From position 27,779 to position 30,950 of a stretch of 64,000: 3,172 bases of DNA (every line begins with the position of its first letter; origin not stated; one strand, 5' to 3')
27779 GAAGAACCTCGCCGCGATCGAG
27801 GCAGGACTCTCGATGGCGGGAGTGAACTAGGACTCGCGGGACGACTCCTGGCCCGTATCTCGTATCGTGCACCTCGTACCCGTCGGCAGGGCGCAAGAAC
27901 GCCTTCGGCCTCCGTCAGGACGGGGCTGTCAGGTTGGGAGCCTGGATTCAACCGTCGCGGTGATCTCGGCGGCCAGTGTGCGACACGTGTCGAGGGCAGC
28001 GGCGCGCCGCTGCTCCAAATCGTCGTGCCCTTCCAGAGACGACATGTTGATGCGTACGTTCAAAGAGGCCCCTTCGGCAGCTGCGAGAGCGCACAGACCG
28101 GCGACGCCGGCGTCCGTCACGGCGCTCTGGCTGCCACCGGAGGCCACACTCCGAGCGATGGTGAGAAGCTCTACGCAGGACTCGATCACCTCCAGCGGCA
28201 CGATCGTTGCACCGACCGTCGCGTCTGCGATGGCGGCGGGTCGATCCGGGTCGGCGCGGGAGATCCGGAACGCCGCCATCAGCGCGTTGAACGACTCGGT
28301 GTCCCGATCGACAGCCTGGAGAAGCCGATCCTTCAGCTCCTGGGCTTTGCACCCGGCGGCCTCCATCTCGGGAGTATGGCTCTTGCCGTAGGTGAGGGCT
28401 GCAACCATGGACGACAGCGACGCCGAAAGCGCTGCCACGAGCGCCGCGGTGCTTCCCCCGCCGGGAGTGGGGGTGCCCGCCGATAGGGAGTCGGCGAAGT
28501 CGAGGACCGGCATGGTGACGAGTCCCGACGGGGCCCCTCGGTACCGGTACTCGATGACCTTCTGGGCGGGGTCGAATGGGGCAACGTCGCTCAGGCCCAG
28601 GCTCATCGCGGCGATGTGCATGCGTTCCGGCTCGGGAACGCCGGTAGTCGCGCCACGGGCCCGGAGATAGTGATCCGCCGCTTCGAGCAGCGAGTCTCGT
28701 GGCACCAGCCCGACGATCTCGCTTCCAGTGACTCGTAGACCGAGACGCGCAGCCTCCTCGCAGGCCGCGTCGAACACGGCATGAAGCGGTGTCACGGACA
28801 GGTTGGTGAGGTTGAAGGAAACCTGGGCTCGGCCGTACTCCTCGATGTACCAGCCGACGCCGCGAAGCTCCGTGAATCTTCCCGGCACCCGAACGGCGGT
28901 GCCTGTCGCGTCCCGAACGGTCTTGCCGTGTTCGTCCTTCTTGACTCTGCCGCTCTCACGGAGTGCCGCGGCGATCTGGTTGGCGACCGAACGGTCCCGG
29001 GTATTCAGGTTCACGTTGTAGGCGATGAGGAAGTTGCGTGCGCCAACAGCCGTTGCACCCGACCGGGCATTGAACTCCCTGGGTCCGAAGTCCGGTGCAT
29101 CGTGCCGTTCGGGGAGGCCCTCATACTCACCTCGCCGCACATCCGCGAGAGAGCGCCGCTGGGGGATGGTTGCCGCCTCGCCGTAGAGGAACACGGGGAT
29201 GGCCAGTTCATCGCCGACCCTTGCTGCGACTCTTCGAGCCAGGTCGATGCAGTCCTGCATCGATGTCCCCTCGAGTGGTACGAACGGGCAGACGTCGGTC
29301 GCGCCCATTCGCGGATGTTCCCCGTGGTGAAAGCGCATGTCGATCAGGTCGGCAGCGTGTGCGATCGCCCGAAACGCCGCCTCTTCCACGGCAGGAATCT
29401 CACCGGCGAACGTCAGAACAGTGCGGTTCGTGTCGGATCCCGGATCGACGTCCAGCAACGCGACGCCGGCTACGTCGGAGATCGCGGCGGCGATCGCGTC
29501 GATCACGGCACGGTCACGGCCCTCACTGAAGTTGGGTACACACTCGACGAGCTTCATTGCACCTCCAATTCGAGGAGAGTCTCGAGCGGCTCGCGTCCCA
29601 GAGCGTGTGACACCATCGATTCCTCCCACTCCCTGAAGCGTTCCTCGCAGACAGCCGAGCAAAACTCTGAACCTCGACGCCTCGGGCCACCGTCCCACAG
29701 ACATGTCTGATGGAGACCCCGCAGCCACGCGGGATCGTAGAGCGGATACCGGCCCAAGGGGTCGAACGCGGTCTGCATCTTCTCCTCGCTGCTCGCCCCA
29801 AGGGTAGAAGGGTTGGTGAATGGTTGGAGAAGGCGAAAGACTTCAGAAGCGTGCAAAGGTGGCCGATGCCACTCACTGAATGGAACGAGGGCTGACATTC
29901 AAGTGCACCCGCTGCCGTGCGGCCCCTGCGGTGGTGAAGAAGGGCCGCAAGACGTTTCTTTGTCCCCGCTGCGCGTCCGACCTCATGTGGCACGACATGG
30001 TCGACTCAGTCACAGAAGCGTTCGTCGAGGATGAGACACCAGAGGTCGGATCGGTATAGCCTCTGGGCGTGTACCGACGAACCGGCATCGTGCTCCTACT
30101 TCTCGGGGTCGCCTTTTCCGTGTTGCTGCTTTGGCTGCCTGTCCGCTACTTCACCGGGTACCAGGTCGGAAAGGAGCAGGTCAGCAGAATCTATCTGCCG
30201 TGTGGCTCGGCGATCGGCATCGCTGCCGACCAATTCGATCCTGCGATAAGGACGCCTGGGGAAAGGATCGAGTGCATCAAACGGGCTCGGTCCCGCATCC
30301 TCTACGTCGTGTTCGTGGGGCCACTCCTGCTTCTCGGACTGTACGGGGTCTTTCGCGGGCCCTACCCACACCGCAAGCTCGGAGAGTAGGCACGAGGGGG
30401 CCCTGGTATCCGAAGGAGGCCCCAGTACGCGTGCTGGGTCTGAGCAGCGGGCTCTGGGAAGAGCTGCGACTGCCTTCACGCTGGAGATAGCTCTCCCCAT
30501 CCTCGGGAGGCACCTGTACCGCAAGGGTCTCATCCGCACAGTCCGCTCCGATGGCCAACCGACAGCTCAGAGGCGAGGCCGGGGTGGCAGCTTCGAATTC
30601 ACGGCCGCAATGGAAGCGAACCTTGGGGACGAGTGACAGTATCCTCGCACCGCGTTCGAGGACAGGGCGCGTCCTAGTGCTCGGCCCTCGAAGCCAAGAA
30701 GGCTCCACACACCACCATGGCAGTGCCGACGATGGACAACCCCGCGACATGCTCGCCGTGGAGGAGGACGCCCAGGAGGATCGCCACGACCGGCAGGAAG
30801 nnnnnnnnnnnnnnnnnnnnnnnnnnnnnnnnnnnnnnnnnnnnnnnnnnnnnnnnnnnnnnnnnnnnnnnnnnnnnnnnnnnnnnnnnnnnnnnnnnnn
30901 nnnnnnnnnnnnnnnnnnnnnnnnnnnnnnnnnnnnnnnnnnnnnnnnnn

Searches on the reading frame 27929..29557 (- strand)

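Call 5: search_protein_families(library=pfam, proteins=[window:27929-29557:-], max_evalue=1)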
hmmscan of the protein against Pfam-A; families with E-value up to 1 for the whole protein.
window:27929-29557:- (542 aa): 4 families
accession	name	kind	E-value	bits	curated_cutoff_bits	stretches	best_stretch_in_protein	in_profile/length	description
PF07837.17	FTCD_N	-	2.8e-70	236.1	27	1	3-174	1-176/176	Formiminotransferase domain, N-terminal subdomain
PF02971.19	FTCD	-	6.1e-53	179.1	24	1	176-337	1-145/145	Formiminotransferase domain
PF04961.17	FTCD_C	-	1e-47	162.7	24.5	1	352-515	3-174/182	Formiminotransferase-cyclodeaminase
PF07671.16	DUF1601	-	0.0075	16.5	25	1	404-425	9-30/37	Protein of unknown function (DUF1601)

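Call 6: search_protein_families(library=ncbifam, proteins=[window:27929-29557:-], max_evalue=1)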
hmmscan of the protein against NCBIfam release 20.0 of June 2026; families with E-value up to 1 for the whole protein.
window:27929-29557:- (542 aa): 2 families
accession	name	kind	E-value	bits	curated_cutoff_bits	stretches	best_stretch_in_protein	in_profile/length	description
TIGR02024.1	FtcD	equivalog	6.4e-104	347.1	221.25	1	1-301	2-284/298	glutamate formimidoyltransferase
NF045657.1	MthfCyhylaseFchA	equivalog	5e-37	127.4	275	1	350-539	6-206/207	methenyltetrahydrofolate cyclohydrolase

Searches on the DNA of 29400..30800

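Call 70: search_rna_families(source=window, start=29400, end=30800, threshold=evalue, max_evalue=1)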
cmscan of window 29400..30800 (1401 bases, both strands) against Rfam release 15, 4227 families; matches with E-value up to 1: 0.
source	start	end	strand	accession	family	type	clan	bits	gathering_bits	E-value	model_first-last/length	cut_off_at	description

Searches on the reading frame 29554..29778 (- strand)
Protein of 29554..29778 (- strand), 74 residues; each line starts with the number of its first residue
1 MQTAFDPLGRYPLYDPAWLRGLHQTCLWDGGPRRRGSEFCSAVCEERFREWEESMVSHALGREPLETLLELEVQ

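Call 50: search_protein_families(library=padloc, proteins=[window:29554-29778:-], max_evalue=1)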
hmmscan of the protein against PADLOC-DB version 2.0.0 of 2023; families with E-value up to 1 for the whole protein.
window:29554-29778:- (74 aa): 0 families

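Call 51: search_protein_families(library=phrogs, proteins=[window:29554-29778:-], max_evalue=1)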
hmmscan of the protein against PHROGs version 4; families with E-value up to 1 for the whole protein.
window:29554-29778:- (74 aa): 0 families

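Call 68: search_solved_structures(query=window:29557-29778:-, max_evalue=10, show_alignments=2)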
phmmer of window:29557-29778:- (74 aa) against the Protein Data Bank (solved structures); distinct sequences matched with E-value up to 10: 0.

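Call 69: search_protein_families(library=pfam, proteins=[window:29557-29778:-], max_evalue=10)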
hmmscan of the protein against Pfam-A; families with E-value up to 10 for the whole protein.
window:29557-29778:- (74 aa): 1 family
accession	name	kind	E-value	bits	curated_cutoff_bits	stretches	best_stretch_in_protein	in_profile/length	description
PF09889.16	DUF2116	-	0.2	12.1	26.8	1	23-50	3-30/59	Probable treble clef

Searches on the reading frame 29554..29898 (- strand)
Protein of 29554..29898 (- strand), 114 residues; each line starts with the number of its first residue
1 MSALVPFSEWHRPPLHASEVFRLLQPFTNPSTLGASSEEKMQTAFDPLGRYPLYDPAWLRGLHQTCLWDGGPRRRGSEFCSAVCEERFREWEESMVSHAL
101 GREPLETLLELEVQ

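Call 5: search_protein_families(library=pfam, proteins=[window:29554-29898:-], max_evalue=1)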
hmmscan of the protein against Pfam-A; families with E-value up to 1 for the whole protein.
window:29554-29898:- (114 aa): 0 families

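Call 6: search_protein_families(library=ncbifam, proteins=[window:29554-29898:-], max_evalue=1)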
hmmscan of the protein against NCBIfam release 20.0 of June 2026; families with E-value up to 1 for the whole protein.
window:29554-29898:- (114 aa): 0 families
